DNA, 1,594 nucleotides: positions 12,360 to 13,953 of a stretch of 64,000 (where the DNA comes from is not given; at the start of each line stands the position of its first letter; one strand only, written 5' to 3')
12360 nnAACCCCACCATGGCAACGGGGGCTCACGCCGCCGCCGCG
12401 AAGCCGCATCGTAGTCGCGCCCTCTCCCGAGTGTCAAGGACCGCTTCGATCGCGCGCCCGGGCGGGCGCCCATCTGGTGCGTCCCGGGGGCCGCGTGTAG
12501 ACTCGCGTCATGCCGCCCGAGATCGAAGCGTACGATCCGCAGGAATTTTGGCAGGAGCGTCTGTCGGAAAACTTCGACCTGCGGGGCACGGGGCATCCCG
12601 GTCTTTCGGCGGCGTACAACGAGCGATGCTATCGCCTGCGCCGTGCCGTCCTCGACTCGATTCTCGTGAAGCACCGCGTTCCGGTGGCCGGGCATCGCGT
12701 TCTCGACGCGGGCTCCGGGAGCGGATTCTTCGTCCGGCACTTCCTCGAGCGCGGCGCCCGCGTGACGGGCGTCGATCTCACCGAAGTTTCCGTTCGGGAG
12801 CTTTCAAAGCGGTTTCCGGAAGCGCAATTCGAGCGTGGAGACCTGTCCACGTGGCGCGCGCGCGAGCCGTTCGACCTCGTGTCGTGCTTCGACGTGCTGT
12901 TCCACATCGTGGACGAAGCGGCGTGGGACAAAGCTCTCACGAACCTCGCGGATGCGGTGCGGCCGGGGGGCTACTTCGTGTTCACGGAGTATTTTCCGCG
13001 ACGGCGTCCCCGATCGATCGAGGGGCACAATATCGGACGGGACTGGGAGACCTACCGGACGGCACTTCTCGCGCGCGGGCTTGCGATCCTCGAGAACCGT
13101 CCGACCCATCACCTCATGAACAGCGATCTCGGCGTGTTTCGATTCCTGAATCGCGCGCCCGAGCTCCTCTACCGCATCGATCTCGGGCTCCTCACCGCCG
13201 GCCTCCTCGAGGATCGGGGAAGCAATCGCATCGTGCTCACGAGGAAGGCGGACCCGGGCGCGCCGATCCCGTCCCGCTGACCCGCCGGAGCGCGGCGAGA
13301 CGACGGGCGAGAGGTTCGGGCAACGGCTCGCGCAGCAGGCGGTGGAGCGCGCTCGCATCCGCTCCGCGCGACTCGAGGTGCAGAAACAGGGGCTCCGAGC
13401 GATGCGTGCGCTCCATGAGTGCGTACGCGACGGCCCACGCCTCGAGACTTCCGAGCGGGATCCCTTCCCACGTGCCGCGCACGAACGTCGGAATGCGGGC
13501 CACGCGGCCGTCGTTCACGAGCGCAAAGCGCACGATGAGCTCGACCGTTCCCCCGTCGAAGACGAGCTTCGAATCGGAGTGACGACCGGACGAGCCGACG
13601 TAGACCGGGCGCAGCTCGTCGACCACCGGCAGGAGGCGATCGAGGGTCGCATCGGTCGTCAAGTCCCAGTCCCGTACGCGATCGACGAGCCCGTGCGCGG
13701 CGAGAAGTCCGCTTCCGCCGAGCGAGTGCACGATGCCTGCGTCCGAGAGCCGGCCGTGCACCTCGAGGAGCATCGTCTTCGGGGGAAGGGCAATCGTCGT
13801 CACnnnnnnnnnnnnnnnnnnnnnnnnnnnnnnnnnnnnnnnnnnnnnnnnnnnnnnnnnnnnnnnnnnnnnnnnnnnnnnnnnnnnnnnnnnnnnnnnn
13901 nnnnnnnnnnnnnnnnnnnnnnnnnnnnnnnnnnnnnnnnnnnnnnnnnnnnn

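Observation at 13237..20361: Anhydro-MurNAc recycling operon built around an ABC importer and a SpoIID-like lytic enzyme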

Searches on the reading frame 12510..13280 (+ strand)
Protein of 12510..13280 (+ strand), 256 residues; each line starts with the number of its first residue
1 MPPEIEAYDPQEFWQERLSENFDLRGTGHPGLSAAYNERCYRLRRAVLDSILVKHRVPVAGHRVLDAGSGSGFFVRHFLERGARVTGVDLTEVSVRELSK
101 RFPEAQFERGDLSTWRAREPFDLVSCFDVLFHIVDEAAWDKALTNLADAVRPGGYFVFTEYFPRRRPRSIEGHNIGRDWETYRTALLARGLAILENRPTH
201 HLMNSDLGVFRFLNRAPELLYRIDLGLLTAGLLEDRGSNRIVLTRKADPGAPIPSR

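Call 3: search_protein_families(library=pfam, proteins=[window:12510-13280:+], max_evalue=0.01)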
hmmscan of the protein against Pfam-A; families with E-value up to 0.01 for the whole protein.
window:12510-13280:+ (256 aa): 9 families
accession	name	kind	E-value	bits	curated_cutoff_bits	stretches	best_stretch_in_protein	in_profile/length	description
PF13649.12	Methyltransf_25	-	1.2e-17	64.8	27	1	64-154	1-97/97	Methyltransferase domain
PF13489.12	Methyltransf_23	-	3.5e-15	56.6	27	1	59-164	21-122/164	Methyltransferase domain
PF08241.18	Methyltransf_11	-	6.5e-15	56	21.2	1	65-158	1-95/95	Methyltransferase domain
PF08242.18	Methyltransf_12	-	1.1e-13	52.1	30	1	65-156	1-98/98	Methyltransferase domain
PF13847.12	Methyltransf_31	-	7.5e-10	39.1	27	1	61-161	4-112/145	Methyltransferase domain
PF02353.26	CMAS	-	2.5e-05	24.2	27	1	50-159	53-165/273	Mycolic acid cyclopropane synthetase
PF05401.17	NodS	-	0.00012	22.4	24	1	63-176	46-160/201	Nodulation protein S (NodS)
PF03291.22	mRNA_G-N7_MeTrfase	-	0.00049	19.7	26.6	0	59-159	60-181/315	mRNA (guanine-N(7))-methyltransferase domain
PF01728.25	FtsJ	-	0.001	19.5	24.1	1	48-126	9-97/181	FtsJ-like methyltransferase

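Call 4: search_protein_families(library=ncbifam, proteins=[window:12510-13280:+], max_evalue=0.01)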
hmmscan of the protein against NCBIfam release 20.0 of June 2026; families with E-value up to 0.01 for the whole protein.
window:12510-13280:+ (256 aa): 29 families (the best 25 are shown)
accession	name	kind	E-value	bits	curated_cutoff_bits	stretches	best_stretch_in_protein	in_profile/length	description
TIGR02021.1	BchM-ChlM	equivalog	2.2e-14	53.4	158.9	1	55-158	51-155/218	magnesium protoporphyrin IX methyltransferase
TIGR02072.1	BioC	equivalog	4.6e-09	36.5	184.95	1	50-162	25-136/244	malonyl-ACP O-methyltransferase BioC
NF007610.0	PRK10258.1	equivalog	9.6e-09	34.9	342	1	41-160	24-140/251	malonyl-ACP O-methyltransferase BioC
NF045667.1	MTase_DVU1556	equivalog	1.2e-08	34.7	155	1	60-167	22-128/213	DVU_1556 family methyltransferase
TIGR01983.1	UbiG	equivalog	2.3e-08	33.6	102.95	1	57-159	46-152/228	bifunctional 2-polyprenyl-6-hydroxyphenol methylase/3-demethylubiquinol 3-O-methyltransferase UbiG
NF041820.1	daptide_MTase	equivalog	7.5e-08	32.1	175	1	60-159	36-143/243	daptide-type RiPP biosynthesis methyltransferase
NF038261.1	rhodoquin_RquA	equivalog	1.6e-07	31.3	175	1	43-162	39-157/218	rhodoquinone biosynthesis methyltransferase RquA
NF043040.1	corrin_prot_MT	hypoth_equivalog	2.2e-07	30.5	180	1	55-163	36-153/216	corrinoid protein-associated methyltransferase CpaM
NF049952.1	23rRNACMtaseTlyA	equivalog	3.1e-06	26.8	250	1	40-131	56-149/236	23S rRNA (cytidine-2'-O)-methyltransferase TlyA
NF041650.1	nod_mtase_NodS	equivalog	4e-06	26.7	300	1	63-159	41-140/190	nodulation methyltransferase NodS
NF002463.0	PRK01683.1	equivalog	1e-05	25.3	297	1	61-151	32-121/258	trans-aconitate 2-methyltransferase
NF011650.0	PRK15068.1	equivalog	4e-05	22.6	209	1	52-158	114-225/324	tRNA 5-methoxyuridine(34)/uridine 5-oxyacetic acid(34) synthase CmoB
NF010703.0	PRK14103.1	equivalog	6.9e-05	22.4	320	1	60-157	29-123/256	trans-aconitate 2-methyltransferase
NF001241.0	PRK00216.1-2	equivalog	0.00012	21.8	327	1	59-161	50-150/231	demethylmenaquinone methyltransferase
NF011527.0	PRK14968.1-1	equivalog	0.00024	20.8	242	1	59-141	33-114/192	putative methyltransferase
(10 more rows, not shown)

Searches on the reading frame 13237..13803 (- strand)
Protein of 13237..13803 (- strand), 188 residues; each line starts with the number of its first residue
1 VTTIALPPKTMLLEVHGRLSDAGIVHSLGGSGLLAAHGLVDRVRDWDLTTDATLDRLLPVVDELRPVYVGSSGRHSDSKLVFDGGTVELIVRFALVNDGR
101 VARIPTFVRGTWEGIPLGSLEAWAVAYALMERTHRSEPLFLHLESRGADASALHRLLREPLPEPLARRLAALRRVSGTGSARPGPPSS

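Call 3: search_protein_families(library=pfam, proteins=[window:13237-13803:-], max_evalue=0.01)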
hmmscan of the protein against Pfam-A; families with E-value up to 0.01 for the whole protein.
window:13237-13803:- (188 aa): 0 families

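Call 4: search_protein_families(library=ncbifam, proteins=[window:13237-13803:-], max_evalue=0.01)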
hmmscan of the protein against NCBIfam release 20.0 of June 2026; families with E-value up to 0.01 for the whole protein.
window:13237-13803:- (188 aa): 0 families

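Call 33: find_homologous_proteins(query=window:13237-13773:-, max_evalue=0.001)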
Query window:13237-13773:- (178 aa): 208 proteins with E <= 0.001 among 1428 candidates; the best 120 are listed.
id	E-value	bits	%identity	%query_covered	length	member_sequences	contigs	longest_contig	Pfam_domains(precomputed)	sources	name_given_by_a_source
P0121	2.6e-107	374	97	100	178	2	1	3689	-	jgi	jgi:hypothetical protein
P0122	5.3e-85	302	80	99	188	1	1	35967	-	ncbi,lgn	-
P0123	7.4e-73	262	74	93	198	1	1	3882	-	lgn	-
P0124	6.0e-47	178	58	92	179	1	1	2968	-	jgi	jgi:hypothetical protein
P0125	3.2e-45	172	56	91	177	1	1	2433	-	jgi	jgi:hypothetical protein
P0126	3.1e-44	169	53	90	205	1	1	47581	-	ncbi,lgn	-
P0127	3.3e-44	169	57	94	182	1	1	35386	-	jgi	jgi:hypothetical protein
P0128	4.1e-44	168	53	92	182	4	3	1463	-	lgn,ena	-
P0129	4.5e-44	168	56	92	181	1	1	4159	-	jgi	jgi:hypothetical protein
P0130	6.5e-44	168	58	90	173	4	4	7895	-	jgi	jgi:hypothetical protein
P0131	1.0e-43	167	55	90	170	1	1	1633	-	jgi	jgi:hypothetical protein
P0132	1.2e-43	167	57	87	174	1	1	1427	-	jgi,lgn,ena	-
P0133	1.3e-43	167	57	90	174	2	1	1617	-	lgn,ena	-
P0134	1.3e-43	167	56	90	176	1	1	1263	-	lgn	-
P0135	4.9e-43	165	57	80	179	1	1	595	-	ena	-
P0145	1.0e-41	161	56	90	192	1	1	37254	-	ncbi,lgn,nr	ncbi:MAG: hypothetical protein HYR74_03755 [Candidatus Eisenbacteria bacterium]|nr:hypothetical prot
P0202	6.9e-38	148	51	94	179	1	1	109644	-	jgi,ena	jgi:hypothetical protein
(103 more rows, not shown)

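Call 34: find_encoding_contigs(protein=P0202, flank=8000, max_places=2)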
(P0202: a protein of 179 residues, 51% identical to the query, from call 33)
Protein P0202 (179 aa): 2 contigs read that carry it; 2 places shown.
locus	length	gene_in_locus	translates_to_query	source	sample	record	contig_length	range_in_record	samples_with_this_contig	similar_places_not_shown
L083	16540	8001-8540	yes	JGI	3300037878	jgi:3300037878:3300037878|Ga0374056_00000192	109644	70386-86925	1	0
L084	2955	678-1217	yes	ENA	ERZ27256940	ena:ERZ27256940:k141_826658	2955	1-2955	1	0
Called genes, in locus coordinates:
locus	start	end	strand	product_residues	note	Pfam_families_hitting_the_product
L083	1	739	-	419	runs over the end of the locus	PF06689:zf-C4_ClpX, PF00493:MCM (weak), PF13401:AAA_22 (weak), PF00004:AAA, PF07724:AAA_2, PF07728:AAA_5 (weak), PF10431:ClpB_D2-small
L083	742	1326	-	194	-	PF00574:CLP_protease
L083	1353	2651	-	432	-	PF05697:Trigger_N, PF00254:FKBP_C (weak), PF05698:Trigger_C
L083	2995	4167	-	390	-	-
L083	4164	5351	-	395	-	PF01676:Metalloenzyme, PF10143:PhosphMutase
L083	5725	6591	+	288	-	PF02737:3HCDH_N, PF00725:3HCDH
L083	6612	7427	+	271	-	PF03807:F420_oxidored, PF14748:P5CR_dimer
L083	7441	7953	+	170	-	-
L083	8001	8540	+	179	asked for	-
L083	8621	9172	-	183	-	PF00583:Acetyltransf_1, PF13508:Acetyltransf_7, PF08445:FR47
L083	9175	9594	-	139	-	PF01894:YjbQ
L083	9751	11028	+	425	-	PF00108:Thiolase_N, PF02803:Thiolase_C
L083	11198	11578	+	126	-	-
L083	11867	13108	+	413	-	PF00682:HMGL-like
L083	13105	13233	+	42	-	-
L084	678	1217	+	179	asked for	-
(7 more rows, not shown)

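Call 35: find_encoding_contigs(protein=P0145, flank=8000, max_places=2)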
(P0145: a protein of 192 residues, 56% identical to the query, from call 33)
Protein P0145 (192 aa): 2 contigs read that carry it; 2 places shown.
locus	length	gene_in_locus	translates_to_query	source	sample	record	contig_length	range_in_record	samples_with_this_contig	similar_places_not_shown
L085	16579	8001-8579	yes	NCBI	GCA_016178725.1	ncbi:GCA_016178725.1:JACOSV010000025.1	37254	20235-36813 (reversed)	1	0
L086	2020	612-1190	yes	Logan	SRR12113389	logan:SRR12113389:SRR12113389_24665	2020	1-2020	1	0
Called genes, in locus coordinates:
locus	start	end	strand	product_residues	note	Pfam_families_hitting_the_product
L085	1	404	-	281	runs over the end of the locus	PF02190:LON_substr_bdg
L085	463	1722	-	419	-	PF06689:zf-C4_ClpX, PF00493:MCM (weak), PF13401:AAA_22 (weak), PF00004:AAA, PF07724:AAA_2, PF07728:AAA_5 (weak), PF10431:ClpB_D2-small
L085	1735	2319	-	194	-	PF00574:CLP_protease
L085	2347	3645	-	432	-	PF05697:Trigger_N, PF00254:FKBP_C (weak), PF05698:Trigger_C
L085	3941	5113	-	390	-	-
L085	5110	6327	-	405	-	PF01676:Metalloenzyme, PF10143:PhosphMutase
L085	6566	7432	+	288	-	PF02737:3HCDH_N, PF00725:3HCDH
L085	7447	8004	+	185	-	-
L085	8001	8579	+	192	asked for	-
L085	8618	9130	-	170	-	PF00583:Acetyltransf_1, PF13673:Acetyltransf_10, PF13508:Acetyltransf_7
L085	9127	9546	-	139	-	PF01894:YjbQ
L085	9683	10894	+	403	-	PF00108:Thiolase_N, PF02803:Thiolase_C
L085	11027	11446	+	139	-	-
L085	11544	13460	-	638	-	PF22842:Pel9A-like_beta_helix, PF13229:Beta_helix (faint)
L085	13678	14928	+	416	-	PF00682:HMGL-like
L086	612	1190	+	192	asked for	-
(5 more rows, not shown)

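Call 77: search_solved_structures(query=A2, max_evalue=1)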
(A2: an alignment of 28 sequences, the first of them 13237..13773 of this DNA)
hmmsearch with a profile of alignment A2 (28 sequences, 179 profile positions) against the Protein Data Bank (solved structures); distinct sequences matched with E-value up to 1: 13.
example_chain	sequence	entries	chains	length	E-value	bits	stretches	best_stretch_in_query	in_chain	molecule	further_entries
4hx0_A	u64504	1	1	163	5.1e-06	29.2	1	10-147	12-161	Putative nucleotidyltransferase TM1012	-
2ewr_A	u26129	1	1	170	5.5e-06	29.1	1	10-147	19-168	hypothetical protein TM1012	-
2fcl_A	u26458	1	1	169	6.5e-06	28.8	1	10-147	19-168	hypothetical protein TM1012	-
4opw_A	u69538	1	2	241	0.17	14.4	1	15-78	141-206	Uncharacterized protein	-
3sj7_A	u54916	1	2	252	0.33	13.5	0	120-157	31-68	3-oxoacyl-(Acyl-carrier-protein) reductase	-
3osu_A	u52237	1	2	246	0.38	13.3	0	120-157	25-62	3-oxoacyl-[acyl-carrier-protein] reductase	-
6o35_A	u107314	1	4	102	0.4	13.2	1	133-176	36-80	de novo designed WSHC8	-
3aqk_A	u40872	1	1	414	0.44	13.1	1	13-65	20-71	Poly(A) polymerase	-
3aqm_A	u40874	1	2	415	0.44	13.1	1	13-65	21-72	Poly(A) polymerase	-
3aql_A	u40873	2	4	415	0.44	13.1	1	13-65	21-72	Poly(A) polymerase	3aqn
9y6s_5X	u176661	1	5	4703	0.89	12.1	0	14-74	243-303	Dynein heavy chain, putative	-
4yx6_A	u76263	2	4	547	0.93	12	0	112-162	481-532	Omega-3 polyunsaturated fatty acid synthase subunit PfaD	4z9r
6sdu_A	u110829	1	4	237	0.96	12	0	94-141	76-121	Type III effector NopAA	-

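Call 78: search_protein_families(library=padloc, proteins=[window:13237-13773:-], max_evalue=1)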
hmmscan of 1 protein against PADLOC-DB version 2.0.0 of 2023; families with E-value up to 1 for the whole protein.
window:13237-13773:- (178 aa): 0 families

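Call 81: predict_structure(alignment_id=A2)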
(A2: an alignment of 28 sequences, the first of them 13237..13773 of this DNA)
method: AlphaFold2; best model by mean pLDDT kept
length: 178 residues; sequences in the alignment: 28
mean_pLDDT: 94.5   pTM: 0.89
mean pLDDT of the five models: 94.5, 94.5, 94.4, 94.2, 94.0
residues with pLDDT >= 90: 165; 70-90: 1; 50-70: 12; < 50: 0
segments of 3 or more residues with pLDDT < 50: none
pLDDT, mean of each block of 10 residues (from residue 1): 98 98 97 97 98 98 97 98 97 97 97 98 97 97 98 98 79 53
secondary structure, 60 per line:
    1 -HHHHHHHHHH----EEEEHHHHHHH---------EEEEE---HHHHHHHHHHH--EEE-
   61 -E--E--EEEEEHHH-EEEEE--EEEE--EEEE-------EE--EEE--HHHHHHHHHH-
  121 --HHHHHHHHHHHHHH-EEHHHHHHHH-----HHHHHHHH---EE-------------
elements in order: H2-11 E16-19 H20-26 E36-40 H44-54 E57-59 E68-72 E77-81 E84-87 E90-93 E105-107 H110-119 H123-136 H140-147 H153-160

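Call 83: fold_search(model_id=the predicted structure, library=pdb)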
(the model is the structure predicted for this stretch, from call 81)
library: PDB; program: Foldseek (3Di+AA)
matches with E <= 10: 660; with E <= 0.001: 8
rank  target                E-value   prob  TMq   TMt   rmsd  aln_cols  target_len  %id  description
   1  2ewr                  4.9e-07  1.00  0.59  0.66   3.5       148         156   24  Crystal structure of a putative nucleotidyltransferase (tm1012) from Thermotoga maritima at 1.60 A resolution (released 2005-12-06)
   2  2fcl                  9.8e-07  1.00  0.59  0.66   3.4       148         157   24  Crystal structure of a putative nucleotidyltransferase (tm1012) from Thermotoga maritima at 1.35 A resolution (released 2006-03-14)
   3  4hx0                  1.6e-06  1.00  0.52  0.57   8.5       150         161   24  Crystal structure of a putative nucleotidyltransferase (TM1012) from Thermotoga maritima at 1.87 A resolution (released 2013-09-11)
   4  5cfs                  1.0e-04  1.00  0.53  0.53   6.2       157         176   14  Crystal Structure of ANT(2")-Ia in complex with AMPCPP and tobramycin (released 2016-03-16)
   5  4wqk                  2.6e-04  1.00  0.50  0.51   6.5       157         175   15  Crystal structure of aminoglycoside nucleotidylyltransferase ANT(2")-Ia, apo form (released 2014-11-12)
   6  5cfu                  2.9e-04  1.00  0.54  0.55   5.9       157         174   12  Crystal Structure of ANT(2")-Ia in complex with adenylyl-2"-tobramycin (released 2016-07-20)
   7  5kqj_MODEL_1_A        3.5e-04  1.00  0.52  0.50   6.6       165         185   17  Solution Structure of Antibiotic-Resistance Factor ANT(2'')-Ia Reveals Substrate-Regulated Conformation Dynami (released 2017-07-12)
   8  4xje                  4.5e-04  1.00  0.52  0.52   6.1       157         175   13  CRYSTAL STRUCTURE OF ANT(2") IN COMPLEX WITH AMP AND TOBRAMYCIN (released 2016-01-20)
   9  4fo1_A                1.0e-03  1.00  0.48  0.53   4.8       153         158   18  Crystal structure of lincosamide antibiotic adenylyltransferase LnuA, apo (released 2012-07-04)
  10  3aql_A                1.5e-03  0.97  0.33  0.18  12.0       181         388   18  Structure of bacterial protein (apo form II) (released 2011-02-09)
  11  6kal_C                1.6e-03  0.99  0.31  0.15   9.2       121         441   17  Crystal structure of FKRP in complex with Mg ion and CMP (released 2020-01-15)
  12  6qy6                  1.9e-03  0.99  0.40  0.22   8.9       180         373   16  Crystal structure of the CCA-adding enzyme of a psychrophilic organism (released 2020-03-25)
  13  1miv_A                2.1e-03  0.98  0.39  0.20   9.9       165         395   18  Crystal structure of Bacillus stearothermophilus CCA-adding enzyme (released 2002-12-13)
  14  6kal_B                2.3e-03  0.99  0.33  0.16   9.0       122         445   19  Crystal structure of FKRP in complex with Mg ion and CMP (released 2020-01-15)
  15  4p37_A                2.7e-03  0.99  0.39  0.17   6.6       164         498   11  Crystal structure of the Megavirus polyadenylate synthase (released 2015-04-01)
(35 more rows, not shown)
